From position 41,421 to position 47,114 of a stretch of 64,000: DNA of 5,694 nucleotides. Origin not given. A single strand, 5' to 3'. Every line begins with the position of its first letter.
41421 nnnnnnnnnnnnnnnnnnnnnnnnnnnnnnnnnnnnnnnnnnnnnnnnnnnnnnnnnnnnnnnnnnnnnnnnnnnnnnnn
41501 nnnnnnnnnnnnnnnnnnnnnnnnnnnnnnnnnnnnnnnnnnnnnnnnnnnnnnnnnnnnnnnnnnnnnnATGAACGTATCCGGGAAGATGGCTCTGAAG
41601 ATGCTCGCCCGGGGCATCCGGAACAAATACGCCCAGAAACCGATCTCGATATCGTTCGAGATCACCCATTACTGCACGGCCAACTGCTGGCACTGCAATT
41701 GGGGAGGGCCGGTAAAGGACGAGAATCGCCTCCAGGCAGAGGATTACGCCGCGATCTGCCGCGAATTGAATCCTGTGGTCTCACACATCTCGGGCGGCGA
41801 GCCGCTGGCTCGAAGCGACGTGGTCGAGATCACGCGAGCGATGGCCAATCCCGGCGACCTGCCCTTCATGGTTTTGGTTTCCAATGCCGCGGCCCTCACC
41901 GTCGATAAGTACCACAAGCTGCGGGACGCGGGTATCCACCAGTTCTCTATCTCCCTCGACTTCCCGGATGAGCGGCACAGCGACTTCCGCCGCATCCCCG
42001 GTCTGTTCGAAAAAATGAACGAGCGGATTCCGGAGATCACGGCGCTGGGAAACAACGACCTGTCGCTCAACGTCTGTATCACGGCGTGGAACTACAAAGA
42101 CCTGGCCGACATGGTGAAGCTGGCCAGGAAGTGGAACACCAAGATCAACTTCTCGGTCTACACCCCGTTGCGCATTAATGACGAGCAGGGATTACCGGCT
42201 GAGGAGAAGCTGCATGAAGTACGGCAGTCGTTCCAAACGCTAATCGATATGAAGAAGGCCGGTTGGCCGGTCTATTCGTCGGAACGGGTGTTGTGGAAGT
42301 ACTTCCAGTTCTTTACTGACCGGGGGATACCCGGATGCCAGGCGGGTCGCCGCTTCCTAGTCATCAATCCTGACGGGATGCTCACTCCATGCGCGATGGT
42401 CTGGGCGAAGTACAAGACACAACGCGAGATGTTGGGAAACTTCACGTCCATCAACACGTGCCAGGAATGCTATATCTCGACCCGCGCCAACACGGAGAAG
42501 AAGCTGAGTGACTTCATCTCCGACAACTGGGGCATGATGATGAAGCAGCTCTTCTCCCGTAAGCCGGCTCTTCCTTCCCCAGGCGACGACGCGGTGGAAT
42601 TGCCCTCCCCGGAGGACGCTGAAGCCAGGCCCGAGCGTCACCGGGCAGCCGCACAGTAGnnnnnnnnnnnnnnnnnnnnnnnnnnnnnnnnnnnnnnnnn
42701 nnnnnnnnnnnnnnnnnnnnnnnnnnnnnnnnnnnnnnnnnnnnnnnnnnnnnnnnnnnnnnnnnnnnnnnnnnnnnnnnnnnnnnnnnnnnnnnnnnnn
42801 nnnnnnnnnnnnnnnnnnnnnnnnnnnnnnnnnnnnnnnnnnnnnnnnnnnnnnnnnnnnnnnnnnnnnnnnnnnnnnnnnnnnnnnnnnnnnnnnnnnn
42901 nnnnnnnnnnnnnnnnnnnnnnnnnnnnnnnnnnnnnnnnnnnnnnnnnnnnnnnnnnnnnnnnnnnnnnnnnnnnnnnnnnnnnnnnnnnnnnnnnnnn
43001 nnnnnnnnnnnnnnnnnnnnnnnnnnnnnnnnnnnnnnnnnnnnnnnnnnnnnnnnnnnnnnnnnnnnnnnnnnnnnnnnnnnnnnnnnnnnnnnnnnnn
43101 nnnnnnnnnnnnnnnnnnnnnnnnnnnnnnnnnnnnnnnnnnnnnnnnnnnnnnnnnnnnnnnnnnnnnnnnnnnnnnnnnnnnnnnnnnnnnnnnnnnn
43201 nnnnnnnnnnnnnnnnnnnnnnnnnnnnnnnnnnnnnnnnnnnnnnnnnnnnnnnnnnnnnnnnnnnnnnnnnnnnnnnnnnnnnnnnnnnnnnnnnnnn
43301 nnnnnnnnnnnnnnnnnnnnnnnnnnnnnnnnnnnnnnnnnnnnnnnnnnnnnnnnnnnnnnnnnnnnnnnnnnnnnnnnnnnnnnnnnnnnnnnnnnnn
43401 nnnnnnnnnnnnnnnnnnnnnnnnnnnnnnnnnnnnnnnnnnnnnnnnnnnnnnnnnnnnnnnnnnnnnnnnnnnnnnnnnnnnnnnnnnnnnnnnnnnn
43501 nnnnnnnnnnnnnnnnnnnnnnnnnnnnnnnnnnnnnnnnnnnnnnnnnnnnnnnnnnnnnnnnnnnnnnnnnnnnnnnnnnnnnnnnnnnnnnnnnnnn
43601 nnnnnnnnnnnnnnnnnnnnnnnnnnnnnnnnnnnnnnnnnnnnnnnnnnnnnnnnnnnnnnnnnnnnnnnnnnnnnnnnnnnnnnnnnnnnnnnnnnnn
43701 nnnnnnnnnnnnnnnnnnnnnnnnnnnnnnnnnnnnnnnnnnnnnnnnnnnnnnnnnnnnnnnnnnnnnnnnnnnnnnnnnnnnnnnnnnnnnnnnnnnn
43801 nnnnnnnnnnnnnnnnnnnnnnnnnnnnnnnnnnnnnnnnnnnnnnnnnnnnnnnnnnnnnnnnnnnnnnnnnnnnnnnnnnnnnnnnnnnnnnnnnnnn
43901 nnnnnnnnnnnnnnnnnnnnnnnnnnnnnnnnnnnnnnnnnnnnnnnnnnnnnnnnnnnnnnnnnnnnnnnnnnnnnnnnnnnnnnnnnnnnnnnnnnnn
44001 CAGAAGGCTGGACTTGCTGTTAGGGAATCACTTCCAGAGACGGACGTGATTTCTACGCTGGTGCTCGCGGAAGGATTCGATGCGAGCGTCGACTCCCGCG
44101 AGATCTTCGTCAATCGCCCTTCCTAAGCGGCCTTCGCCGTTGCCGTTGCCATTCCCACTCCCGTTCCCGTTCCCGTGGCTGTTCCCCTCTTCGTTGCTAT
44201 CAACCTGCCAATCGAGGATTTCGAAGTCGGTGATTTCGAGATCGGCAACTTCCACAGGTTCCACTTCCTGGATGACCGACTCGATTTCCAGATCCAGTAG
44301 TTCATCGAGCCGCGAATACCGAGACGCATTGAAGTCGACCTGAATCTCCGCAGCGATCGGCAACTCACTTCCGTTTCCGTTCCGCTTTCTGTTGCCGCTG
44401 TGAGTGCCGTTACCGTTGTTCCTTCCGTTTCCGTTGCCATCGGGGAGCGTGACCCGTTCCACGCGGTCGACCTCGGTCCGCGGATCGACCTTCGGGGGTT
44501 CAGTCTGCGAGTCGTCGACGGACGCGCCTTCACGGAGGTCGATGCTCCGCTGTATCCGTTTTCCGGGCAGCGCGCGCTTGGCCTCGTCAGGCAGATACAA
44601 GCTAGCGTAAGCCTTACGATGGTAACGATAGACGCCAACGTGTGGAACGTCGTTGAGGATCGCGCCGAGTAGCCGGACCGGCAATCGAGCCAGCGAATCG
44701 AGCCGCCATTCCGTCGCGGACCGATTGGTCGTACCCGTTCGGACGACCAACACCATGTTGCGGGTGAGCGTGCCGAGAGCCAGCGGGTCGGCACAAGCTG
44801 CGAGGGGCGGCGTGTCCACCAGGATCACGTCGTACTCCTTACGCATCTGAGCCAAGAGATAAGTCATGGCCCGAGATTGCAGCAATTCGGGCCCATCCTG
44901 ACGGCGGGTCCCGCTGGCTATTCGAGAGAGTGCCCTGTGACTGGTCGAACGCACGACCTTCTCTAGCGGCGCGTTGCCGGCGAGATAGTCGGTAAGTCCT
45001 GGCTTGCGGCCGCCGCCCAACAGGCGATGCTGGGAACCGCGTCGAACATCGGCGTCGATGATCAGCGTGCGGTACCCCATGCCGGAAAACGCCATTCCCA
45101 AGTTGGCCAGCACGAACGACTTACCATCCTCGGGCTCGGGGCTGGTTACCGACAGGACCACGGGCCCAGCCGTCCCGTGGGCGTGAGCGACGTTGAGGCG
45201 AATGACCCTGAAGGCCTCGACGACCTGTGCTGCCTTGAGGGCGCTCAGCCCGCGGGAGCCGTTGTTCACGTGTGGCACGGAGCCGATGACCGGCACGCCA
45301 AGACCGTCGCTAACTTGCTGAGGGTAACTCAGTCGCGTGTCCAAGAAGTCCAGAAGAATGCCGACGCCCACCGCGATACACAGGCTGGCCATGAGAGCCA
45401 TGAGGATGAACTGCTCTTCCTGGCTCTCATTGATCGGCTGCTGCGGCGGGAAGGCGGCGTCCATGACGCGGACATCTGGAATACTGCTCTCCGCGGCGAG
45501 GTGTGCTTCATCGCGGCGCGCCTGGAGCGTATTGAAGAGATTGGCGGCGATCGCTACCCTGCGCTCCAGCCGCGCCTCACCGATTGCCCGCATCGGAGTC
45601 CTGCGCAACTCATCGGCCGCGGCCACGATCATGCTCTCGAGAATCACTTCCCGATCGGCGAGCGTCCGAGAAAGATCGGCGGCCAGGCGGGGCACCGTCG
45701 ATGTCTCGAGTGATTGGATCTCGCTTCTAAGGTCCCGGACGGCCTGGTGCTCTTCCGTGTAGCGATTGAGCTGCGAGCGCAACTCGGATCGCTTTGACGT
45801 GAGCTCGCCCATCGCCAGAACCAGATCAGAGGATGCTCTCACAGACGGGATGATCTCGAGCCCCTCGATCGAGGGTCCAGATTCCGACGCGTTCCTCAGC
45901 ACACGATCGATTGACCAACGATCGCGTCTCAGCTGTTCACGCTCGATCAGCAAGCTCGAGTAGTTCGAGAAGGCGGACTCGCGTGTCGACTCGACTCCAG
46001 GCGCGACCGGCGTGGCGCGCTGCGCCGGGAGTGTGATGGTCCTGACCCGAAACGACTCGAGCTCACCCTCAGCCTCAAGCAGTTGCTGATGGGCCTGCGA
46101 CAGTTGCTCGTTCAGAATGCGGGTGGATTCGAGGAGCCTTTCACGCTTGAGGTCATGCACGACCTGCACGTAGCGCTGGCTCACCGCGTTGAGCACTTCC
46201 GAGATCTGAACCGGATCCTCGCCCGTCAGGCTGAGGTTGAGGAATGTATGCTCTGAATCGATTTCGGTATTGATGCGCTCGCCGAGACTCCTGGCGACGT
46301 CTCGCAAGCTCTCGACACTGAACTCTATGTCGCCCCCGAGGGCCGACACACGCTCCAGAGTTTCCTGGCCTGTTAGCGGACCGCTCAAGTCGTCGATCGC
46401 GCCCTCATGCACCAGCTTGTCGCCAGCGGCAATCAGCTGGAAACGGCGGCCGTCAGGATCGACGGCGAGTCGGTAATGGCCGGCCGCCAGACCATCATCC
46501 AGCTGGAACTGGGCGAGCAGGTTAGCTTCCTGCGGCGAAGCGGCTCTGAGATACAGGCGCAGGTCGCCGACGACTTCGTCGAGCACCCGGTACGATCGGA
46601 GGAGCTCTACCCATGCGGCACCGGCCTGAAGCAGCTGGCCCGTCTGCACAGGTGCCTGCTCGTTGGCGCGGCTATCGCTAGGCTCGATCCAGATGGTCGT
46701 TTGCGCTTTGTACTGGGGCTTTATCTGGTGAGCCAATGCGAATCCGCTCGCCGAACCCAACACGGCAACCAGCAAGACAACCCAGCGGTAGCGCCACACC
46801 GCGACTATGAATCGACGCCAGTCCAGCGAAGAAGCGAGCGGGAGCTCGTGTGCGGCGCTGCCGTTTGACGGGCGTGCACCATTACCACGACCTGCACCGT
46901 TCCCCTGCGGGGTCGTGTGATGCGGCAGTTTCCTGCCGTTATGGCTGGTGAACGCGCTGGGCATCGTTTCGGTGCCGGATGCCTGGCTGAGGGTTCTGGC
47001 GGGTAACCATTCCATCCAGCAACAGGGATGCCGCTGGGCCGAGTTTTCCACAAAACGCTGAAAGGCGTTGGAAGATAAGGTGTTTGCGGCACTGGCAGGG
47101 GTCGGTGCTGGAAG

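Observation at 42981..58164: Duplicated regulatory cassette (RR-degenerate-GGDEF / divergent Wzc-like BY-kinase / sigma-54 activator) framing the exopolysaccharide export genes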

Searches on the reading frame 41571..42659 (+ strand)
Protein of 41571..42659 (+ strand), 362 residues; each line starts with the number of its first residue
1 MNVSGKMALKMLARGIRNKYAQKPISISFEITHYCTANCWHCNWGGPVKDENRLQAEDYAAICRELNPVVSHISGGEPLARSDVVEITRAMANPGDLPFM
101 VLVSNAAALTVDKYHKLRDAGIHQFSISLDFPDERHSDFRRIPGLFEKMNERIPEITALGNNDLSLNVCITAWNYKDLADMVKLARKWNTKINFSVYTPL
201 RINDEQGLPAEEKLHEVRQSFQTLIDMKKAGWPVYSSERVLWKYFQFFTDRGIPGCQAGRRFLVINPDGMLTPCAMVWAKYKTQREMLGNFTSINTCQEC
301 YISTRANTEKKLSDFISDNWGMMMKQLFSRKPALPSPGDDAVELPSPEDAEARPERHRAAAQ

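Call 12: search_protein_families(library=pfam, proteins=[window:41571-42659:+], max_evalue=0.001)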
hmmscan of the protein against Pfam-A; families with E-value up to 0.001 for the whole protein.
window:41571-42659:+ (362 aa): 1 family
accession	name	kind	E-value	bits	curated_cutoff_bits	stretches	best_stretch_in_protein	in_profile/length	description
PF04055.27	Radical_SAM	-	1.3e-13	51.9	29.5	1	30-184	2-165/166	Radical SAM superfamily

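Call 58: search_protein_families(library=ncbifam, proteins=[window:41571-42659:+], max_evalue=0.00001)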
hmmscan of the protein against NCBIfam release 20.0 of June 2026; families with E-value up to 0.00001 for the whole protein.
window:41571-42659:+ (362 aa): 27 families (the best 25 are shown)
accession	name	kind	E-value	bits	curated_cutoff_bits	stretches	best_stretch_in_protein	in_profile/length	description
TIGR04545.1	rSAM_ahbD_hemeb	equivalog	7.9e-21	74.9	500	1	27-189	2-166/339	heme b synthase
TIGR04053.2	TIGR04053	equivalog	4.5e-20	72.2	395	1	20-197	3-184/366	TIGR04053 family radical SAM/SPASM domain-containing protein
TIGR04133.1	rSAM_w_lipo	hypoth_equivalog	1.2e-19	70.5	425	1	6-284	4-289/350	TIGR04133 family radical SAM/SPASM protein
TIGR04055.1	rSAM_NirJ2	equivalog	3e-19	69.7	500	1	27-287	2-267/326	putative heme d1 biosynthesis radical SAM protein NirJ2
TIGR02109.1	PQQ_syn_pqqE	equivalog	1e-18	67.4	381.35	1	22-275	4-258/358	pyrroloquinoline quinone biosynthesis protein PqqE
TIGR02668.1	moaA_archaeal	equivalog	1.7e-16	60.1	325.25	1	19-221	4-210/303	GTP 3',8-cyclase MoaA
TIGR03962.1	mycofact_rSAM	equivalog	5e-16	58.8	265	1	22-298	9-285/339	mycofactocin radical SAM maturase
NF001199.0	PRK00164.2-1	equivalog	5.4e-16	58.6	231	1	17-190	4-180/308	GTP 3',8-cyclase MoaA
TIGR02666.1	moaA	equivalog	2.8e-15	56.1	284.05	1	30-225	15-224/336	GTP 3',8-cyclase MoaA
TIGR04340.1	rSAM_ACGX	hypoth_equivalog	1.3e-14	54.2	400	1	28-277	6-274/341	radical SAM/SPASM domain protein, ACGX system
TIGR03961.1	rSAM_PTO1314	hypoth_equivalog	1.4e-14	54.2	306.05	1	8-284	5-272/332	PTO1314 family radical SAM protein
TIGR04347.1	pseudo_SAM_Halo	equivalog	8.2e-14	51.7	525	1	17-186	31-200/390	TIGR04347 family pseudo-SAM/SPASM protein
TIGR04054.1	rSAM_NirJ1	equivalog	1.1e-13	50.6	650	1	27-189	38-201/387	putative heme d1 biosynthesis radical SAM protein NirJ1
TIGR04051.1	rSAM_NirJ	equivalog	4.6e-13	48.9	515.45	1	29-189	6-167/354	heme d1 biosynthesis radical SAM protein NirJ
TIGR04546.1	rSAM_ahbC_deAc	equivalog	3.6e-12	45.8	650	1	22-188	37-203/390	12,18-didecarboxysiroheme deacetylase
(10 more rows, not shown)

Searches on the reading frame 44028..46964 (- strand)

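Call 7: search_protein_families(library=pfam, proteins=[window:44028-46964:-], max_evalue=0.01)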
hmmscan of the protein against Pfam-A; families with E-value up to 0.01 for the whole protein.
window:44028-46964:- (978 aa): 5 families
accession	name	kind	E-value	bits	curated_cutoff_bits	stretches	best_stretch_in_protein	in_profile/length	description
PF02706.20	Wzz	-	1e-09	39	25.5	1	47-134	3-90/91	Chain length determinant protein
PF13614.12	AAA_31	-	2.4e-05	24.8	27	1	614-724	14-131/177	AAA domain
PF01656.29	CbiA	-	0.00012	22.5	25.4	1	606-732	3-54/125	CobQ/CobB/MinD/ParA nucleotide binding domain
PF13807.11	GNVR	-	0.00012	22.3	27.7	1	465-536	8-78/82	G-rich domain on putative tyrosine kinase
PF10609.15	ParA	-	0.00015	21.7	27.1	1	614-723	16-124/246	NUBPL iron-transfer P-loop NTPase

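Call 8: search_protein_families(library=ncbifam, proteins=[window:44028-46964:-], max_evalue=0.01)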
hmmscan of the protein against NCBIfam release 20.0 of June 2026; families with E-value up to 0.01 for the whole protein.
window:44028-46964:- (978 aa): 13 families
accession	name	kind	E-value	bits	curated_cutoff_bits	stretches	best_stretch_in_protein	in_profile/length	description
TIGR01005.1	eps_transp_fam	subfamily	8.7e-54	182.9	411.7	3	581-800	526-745/754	exopolysaccharide transport protein family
NF008568.0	PRK11519.1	equivalog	1.1e-43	149.4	1068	2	457-774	366-699/720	tyrosine-protein kinase Wzc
NF007350.0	PRK09841.1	equivalog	1.1e-39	136.2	1248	3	579-779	509-709/726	tyrosine-protein kinase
TIGR01007.1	eps_fam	subfamily_domain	1.3e-34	119.6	108.05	1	583-775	1-192/204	polysaccharide biosynthesis tyrosine autokinase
TIGR03018.1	pepcterm_TyrKin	hypoth_equivalog_domain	1.2e-31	109.7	230.65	1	578-760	8-198/207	XrtA-associated tyrosine autokinase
TIGR03029.1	EpsG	equivalog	4.4e-31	108.1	313.8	1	579-772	81-274/274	chain length determinant protein tyrosine kinase EpsG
TIGR03007.1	pepcterm_ChnLen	equivalog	5.5e-28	97.4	278.85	2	434-585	328-482/498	XrtA system polysaccharide chain length determinant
TIGR01006.1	polys_exp_MPA1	subfamily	1.9e-12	47.1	296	2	47-141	8-103/226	CspC family polysaccharide chain length determinant protein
TIGR03017.1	EpsF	equivalog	3.4e-12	45.8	422.75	1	226-563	118-443/444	chain length determinant protein EpsF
TIGR01969.1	minD_arch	subfamily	4.5e-08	32.6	201.75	1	604-773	3-170/251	cell division ATPase MinD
TIGR01968.1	minD_bact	equivalog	3.7e-07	29.8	212.9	1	603-719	3-120/261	septum site-determining protein MinD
TIGR03815.1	CpaE_hom_Actino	equivalog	6.2e-05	22.3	154.45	1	592-740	102-252/340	septum site-determining protein Ssd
TIGR02016.1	BchX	equivalog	0.0014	18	331.2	1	614-662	12-60/296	chlorophyllide a reductase iron protein subunit X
